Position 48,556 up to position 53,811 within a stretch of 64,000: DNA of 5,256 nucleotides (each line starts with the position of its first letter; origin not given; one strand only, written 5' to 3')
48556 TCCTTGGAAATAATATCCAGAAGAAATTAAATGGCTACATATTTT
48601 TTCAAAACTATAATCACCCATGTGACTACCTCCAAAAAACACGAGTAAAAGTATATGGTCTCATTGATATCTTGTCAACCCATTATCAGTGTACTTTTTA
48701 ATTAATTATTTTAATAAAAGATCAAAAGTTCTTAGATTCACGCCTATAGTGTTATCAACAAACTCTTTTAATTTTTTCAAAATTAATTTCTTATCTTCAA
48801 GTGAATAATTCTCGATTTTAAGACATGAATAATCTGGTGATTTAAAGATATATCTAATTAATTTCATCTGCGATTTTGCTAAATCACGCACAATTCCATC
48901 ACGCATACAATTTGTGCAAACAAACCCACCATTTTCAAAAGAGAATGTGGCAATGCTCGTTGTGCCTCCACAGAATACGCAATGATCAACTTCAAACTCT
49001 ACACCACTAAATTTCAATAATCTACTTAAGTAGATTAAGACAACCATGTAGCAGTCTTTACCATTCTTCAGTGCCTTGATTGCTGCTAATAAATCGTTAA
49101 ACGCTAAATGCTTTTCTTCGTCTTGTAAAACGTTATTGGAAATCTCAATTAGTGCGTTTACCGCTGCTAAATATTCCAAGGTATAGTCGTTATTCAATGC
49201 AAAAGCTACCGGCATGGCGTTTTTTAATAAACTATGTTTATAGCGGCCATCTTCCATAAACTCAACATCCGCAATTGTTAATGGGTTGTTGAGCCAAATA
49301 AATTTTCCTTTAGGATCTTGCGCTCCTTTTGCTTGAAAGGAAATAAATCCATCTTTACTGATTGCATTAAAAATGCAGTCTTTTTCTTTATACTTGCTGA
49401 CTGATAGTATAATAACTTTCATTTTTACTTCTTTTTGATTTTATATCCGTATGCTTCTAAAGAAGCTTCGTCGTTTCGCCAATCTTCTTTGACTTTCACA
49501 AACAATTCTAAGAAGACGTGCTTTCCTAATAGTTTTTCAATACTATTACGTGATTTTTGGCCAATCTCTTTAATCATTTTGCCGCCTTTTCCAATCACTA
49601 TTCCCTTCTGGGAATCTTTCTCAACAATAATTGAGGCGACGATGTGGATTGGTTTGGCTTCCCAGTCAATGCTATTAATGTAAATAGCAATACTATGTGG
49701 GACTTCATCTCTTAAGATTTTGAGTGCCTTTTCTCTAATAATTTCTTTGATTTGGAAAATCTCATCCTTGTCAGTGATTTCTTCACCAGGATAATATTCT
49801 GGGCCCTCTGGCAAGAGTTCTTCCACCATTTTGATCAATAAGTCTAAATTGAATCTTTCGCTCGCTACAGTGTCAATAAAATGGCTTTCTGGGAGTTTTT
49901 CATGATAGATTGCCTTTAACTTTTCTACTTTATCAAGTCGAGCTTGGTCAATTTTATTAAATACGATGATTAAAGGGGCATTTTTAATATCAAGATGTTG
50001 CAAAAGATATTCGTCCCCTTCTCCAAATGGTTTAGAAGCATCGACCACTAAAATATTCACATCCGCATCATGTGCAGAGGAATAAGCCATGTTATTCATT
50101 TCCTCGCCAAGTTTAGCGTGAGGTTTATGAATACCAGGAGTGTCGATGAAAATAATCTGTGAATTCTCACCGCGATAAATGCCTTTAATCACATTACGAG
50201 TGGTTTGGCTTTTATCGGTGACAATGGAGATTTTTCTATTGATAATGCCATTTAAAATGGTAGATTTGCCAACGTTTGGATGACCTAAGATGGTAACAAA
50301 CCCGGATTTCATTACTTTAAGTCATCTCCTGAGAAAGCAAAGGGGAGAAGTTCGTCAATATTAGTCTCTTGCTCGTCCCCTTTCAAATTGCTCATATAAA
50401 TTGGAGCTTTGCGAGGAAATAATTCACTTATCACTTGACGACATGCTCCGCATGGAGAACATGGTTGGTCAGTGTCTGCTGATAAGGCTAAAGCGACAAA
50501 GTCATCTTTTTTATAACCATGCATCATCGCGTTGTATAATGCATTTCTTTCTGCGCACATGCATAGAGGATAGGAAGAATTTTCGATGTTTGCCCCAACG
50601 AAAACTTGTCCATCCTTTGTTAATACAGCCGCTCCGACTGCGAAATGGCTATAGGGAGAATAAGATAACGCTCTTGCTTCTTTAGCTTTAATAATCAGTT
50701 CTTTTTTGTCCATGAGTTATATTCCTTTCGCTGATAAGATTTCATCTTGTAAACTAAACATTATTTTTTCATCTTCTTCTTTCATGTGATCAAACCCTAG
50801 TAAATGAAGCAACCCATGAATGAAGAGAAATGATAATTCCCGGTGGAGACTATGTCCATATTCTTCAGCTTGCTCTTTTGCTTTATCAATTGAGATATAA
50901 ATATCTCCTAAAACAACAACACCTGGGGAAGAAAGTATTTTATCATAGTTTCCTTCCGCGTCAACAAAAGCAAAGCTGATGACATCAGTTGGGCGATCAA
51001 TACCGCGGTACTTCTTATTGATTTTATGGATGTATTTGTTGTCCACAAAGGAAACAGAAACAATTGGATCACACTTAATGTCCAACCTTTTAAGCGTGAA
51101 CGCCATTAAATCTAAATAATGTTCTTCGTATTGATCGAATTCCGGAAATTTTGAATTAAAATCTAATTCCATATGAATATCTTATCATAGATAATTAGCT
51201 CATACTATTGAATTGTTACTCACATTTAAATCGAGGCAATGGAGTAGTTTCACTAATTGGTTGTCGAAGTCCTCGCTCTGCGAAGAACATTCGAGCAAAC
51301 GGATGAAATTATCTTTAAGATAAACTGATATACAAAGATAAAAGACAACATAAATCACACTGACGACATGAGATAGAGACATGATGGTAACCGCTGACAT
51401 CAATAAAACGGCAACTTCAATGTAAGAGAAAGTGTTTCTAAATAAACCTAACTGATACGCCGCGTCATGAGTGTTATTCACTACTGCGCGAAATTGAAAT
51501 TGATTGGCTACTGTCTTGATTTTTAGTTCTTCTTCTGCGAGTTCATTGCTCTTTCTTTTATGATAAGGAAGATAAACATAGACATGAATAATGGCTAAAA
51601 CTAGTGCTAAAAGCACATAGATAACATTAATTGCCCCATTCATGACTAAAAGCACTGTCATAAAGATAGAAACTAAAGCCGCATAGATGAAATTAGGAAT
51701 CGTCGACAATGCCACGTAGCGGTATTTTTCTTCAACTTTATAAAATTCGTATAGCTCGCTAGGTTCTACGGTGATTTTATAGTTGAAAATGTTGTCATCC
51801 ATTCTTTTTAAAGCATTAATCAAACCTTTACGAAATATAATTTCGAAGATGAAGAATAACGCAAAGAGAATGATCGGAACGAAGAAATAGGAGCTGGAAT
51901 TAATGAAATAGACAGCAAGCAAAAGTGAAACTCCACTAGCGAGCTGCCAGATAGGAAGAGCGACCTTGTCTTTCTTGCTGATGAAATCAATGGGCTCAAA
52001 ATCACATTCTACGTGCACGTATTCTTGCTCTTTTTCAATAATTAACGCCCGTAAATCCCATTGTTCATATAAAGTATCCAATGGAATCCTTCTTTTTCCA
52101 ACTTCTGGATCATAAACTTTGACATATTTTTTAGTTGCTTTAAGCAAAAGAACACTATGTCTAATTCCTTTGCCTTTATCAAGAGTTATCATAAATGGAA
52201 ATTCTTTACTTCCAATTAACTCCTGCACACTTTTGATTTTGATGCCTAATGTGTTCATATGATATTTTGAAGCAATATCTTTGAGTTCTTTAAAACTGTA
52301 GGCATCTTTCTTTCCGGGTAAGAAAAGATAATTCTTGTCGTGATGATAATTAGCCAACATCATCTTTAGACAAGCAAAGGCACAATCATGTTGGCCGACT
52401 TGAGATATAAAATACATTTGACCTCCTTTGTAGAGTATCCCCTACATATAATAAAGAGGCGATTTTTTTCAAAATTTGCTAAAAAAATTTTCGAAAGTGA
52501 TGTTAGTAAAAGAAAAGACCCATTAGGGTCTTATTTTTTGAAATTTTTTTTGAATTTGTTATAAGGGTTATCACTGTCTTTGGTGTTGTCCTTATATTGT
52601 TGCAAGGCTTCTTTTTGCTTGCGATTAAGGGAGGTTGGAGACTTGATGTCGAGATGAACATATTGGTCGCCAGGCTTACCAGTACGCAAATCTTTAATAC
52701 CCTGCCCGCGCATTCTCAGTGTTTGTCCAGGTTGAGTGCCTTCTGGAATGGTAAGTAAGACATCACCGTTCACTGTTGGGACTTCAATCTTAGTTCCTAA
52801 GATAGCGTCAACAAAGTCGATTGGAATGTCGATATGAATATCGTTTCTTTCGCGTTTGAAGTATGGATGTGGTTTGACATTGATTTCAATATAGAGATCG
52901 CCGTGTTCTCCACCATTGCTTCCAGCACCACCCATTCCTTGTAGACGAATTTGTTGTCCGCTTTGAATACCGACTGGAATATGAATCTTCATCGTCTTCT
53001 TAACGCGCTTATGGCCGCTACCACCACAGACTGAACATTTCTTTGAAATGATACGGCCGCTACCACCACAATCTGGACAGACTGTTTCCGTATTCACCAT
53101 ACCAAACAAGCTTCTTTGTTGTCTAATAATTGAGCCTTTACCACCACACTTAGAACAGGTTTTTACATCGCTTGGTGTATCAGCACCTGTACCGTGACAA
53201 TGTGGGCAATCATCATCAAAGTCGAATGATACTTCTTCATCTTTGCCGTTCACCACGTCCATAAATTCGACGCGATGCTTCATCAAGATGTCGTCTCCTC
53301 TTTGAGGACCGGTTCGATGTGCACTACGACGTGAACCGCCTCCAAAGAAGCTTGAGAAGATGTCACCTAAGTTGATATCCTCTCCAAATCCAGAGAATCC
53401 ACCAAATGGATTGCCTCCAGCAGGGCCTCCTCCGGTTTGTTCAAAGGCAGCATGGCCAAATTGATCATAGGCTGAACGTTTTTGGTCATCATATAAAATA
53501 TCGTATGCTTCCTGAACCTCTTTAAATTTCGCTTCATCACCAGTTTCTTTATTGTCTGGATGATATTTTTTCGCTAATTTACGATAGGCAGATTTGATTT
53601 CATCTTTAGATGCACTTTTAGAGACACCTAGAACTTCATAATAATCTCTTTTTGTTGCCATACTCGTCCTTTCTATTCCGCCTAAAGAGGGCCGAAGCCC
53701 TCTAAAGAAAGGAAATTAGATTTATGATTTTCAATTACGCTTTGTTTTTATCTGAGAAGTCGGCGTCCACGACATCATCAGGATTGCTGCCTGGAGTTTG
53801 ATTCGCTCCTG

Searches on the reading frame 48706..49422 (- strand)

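Call 5: search_protein_families(library=pfam, proteins=[window:48706-49422:-], max_evalue=1)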
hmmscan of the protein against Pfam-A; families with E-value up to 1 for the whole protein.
window:48706-49422:- (238 aa): 5 families
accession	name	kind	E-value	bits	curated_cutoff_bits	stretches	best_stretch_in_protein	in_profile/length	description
PF02565.21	RecO_C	-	4e-16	59.6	22.1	1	82-231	4-154/157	Recombination protein O C terminal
PF11967.14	RecO_N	-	7.1e-06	26.4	27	1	2-56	7-62/80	Recombination protein O N terminal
PF08271.17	Zn_Ribbon_TF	-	0.013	15.5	29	1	148-172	3-25/43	TFIIB zinc-binding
PF03691.19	UPF0167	-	0.18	12.1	25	1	131-186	6-65/174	Uncharacterised protein family (UPF0167)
PF09943.14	DUF2175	-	0.37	11.5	25.1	0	147-188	4-46/98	Uncharacterized protein conserved in archaea (DUF2175)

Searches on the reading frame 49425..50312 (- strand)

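Call 5: search_protein_families(library=pfam, proteins=[window:49425-50312:-], max_evalue=1)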
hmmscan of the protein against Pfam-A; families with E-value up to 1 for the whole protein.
window:49425-50312:- (295 aa): 17 families
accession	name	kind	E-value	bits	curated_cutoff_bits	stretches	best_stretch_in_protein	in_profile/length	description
PF01926.29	MMR_HSR1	-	2.2e-25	89.4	21.9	1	6-120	2-113/113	50S ribosome-binding GTPase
PF07650.23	KH_2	-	7.1e-20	71.1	22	1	203-279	1-78/78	KH domain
PF02421.24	FeoB_N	-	2.3e-13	50.4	27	1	6-160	3-153/156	Ferrous iron transport protein B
PF00009.33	GTP_EFTU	-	5.4e-13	49.4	26.5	1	6-168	6-187/188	Elongation factor Tu GTP binding domain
PF00350.29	Dynamin_N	-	1.9e-10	41.5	27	2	49-120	99-167/168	Dynamin family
PF03193.22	RsgA_GTPase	-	9.9e-06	25.9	30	1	3-64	106-171/174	RsgA GTPase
PF02492.25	cobW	-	2.2e-05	24.6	20.7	1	42-144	74-177/180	CobW/HypB/UreG, nucleotide-binding domain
PF04548.22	AIG1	-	2.7e-05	24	27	1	8-107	5-107/212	AIG1 family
PF00071.28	Ras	-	4.7e-05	23.5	21.6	1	7-163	3-156/162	Ras family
PF08477.19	Roc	-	0.00062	20.4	27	1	6-122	2-119/119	Ras of Complex, Roc, domain of DAPkinase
PF16897.10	MMR_HSR1_Xtn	-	0.0013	19.1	35.2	1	112-163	56-100/106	C-terminal region of MMR_HSR1 domain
PF20720.3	nSTAND3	-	0.003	17.7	27.2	1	2-57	16-72/155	Novel STAND NTPase 3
PF00013.35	KH_1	-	0.0036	17.5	21.5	1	228-255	4-30/66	KH domain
PF21393.2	Phage_pb10_N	-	0.0045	17.7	27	1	132-154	6-29/59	Decoration protein pb10 N-terminal domain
PF00025.27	Arf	-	0.0092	15.9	22.3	1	102-135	106-139/174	ADP-ribosylation factor family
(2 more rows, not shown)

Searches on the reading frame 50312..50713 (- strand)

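Call 5: search_protein_families(library=pfam, proteins=[window:50312-50713:-], max_evalue=1)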
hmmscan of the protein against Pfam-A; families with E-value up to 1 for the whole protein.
window:50312-50713:- (133 aa): 6 families
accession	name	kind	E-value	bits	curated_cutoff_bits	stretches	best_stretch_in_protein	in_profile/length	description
PF00383.29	dCMP_cyt_deam_1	-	9.8e-19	67.6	25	1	4-104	5-99/102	Cytidine and deoxycytidylate deaminase zinc-binding region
PF08211.18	dCMP_cyt_deam_2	-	1.5e-10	41.8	25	1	3-78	41-116/130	Cytidine and deoxycytidylate deaminase zinc-binding region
PF14421.12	LmjF365940-deam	-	0.0034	17.6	27.1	1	34-64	58-88/218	LmjF365940 subfamily CDD/CDA-like deaminase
PF14440.12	XOO_2897-deam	-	0.009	16.5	27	1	29-114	7-87/101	Xanthomonas XOO_2897-like deaminase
PF13370.11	Fer4_13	-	0.038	15.1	24.5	1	82-110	2-31/58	4Fe-4S single cluster domain of Ferredoxin I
PF02870.21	Methyltransf_1N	-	0.18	12.8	21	1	22-68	6-51/71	6-O-methylguanine DNA methyltransferase, ribonuclease-like domain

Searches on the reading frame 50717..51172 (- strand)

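Call 5: search_protein_families(library=pfam, proteins=[window:50717-51172:-], max_evalue=1)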
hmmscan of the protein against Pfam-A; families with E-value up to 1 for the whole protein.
window:50717-51172:- (151 aa): 2 families
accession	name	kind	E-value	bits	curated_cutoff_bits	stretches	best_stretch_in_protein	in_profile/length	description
PF02130.23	YbeY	-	2.3e-45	154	25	1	14-147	6-127/129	Endoribonuclease YbeY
PF21610.2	FlgA_N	-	0.78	10.1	27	0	78-94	9-25/70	Flagellar protein FlgA, N-terminal domain-like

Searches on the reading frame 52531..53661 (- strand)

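Call 5: search_protein_families(library=pfam, proteins=[window:52531-53661:-], max_evalue=1)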
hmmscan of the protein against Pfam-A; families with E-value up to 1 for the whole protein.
window:52531-53661:- (376 aa): 12 families
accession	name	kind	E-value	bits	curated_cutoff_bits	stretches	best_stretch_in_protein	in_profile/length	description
PF01556.23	DnaJ_C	-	7.4e-49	166.1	26.6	1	127-342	3-152/152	DnaJ C terminal domain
PF00226.36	DnaJ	-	5.9e-25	87.6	27.8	1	6-66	1-63/63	DnaJ domain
PF00684.25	DnaJ_CXXCXGXG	-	1.4e-16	60.9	32.7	1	152-216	1-65/65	DnaJ central domain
PF15777.11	Anti-TRAP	-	6.9e-05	23.2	32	2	147-181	8-45/59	Tryptophan RNA-binding attenuator protein inhibitory protein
PF12773.13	DZR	-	0.0029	18.2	27.3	1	152-213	1-45/45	Double zinc ribbon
PF11126.13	Phage_DsbA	-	0.022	15.4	25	1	24-58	34-67/67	Transcriptional regulator DsbA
PF17302.8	DUF5351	-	0.063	14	27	0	152-160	20-28/29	Family of unknown function (DUF5351)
PF08792.16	A2L_zn_ribbon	-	0.13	12.4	22.9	0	165-182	2-19/33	A2L zinc ribbon domain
PF25112.1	zf-AtTam37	-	0.39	11.9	27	0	123-172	51-93/111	AtTam37 zinc finger region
PF14354.12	Lar_restr_allev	-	0.39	11.4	28.6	1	165-200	2-33/58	Restriction alleviation protein Lar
PF18912.6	DZR_2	-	0.4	11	27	0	190-213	19-43/56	Double zinc ribbon domain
PF07191.17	Zn_ribbon_6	-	0.77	10.2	25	0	151-209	2-45/67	Double zinc ribbon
